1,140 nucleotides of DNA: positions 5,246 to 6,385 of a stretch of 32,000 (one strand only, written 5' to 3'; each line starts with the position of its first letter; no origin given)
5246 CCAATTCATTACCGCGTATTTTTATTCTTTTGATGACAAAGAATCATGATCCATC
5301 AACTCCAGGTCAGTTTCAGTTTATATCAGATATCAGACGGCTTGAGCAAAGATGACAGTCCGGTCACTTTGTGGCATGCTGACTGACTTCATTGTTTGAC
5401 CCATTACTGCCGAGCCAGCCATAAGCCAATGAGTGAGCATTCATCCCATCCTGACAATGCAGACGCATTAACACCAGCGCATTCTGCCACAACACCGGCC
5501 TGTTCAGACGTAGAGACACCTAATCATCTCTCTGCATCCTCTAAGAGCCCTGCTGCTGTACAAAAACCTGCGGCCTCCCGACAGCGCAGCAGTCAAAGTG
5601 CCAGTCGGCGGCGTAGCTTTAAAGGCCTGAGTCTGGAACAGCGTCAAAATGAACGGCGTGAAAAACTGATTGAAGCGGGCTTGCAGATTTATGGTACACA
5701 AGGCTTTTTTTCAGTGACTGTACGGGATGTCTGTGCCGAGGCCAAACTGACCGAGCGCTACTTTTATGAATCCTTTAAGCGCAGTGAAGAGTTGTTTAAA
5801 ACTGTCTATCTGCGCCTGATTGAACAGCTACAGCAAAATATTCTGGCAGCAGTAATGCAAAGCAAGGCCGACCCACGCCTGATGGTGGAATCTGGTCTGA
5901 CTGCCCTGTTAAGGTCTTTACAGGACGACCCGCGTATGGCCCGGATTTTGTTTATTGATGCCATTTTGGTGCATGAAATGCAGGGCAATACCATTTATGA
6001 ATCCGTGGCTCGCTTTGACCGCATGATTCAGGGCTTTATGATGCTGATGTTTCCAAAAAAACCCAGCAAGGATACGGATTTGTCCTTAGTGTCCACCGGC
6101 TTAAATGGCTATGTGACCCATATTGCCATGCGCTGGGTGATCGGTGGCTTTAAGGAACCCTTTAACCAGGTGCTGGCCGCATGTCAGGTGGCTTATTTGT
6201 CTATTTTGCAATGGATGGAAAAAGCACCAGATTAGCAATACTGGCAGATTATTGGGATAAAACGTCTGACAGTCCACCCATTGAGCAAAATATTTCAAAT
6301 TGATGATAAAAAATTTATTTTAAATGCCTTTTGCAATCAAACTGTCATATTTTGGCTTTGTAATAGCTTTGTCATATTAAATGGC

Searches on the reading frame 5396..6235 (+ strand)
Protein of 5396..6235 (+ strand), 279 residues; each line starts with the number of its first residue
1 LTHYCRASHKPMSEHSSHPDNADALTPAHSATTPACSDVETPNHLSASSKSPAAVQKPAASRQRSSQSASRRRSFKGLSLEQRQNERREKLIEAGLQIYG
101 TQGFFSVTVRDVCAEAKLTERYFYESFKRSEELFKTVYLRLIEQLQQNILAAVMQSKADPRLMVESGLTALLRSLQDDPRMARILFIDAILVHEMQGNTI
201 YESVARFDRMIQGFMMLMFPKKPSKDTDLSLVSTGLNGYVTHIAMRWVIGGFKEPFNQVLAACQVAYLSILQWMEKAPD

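Call 53: search_protein_families(library=ncbifam, proteins=[window:5396-6235:+], max_evalue=0.00001)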
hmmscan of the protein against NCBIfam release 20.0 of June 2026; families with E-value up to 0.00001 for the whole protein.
window:5396-6235:+ (279 aa): 5 families
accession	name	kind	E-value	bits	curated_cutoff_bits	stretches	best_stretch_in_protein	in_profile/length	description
NF051852.1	efflux_TF_MtrR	exception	1.6e-07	31.4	280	1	87-217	11-142/205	multidrug efflux system transcriptional repressor MtrR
NF011572.0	PRK14996.1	equivalog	2.7e-07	30.7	144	1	84-157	6-78/192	TetR family transcriptional regulator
TIGR03384.1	betaine_BetI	equivalog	8.4e-07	28.9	201.3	1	84-179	6-100/189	choline-binding transcriptional repressor BetI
NF053731.1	TransRegFasRMycb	equivalog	1.7e-06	28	330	1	84-190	9-114/199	HTH-type transcriptional activator FasR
NF001978.0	PRK00767.1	equivalog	3.6e-06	26.9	118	1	85-165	8-88/197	transcriptional regulator BetI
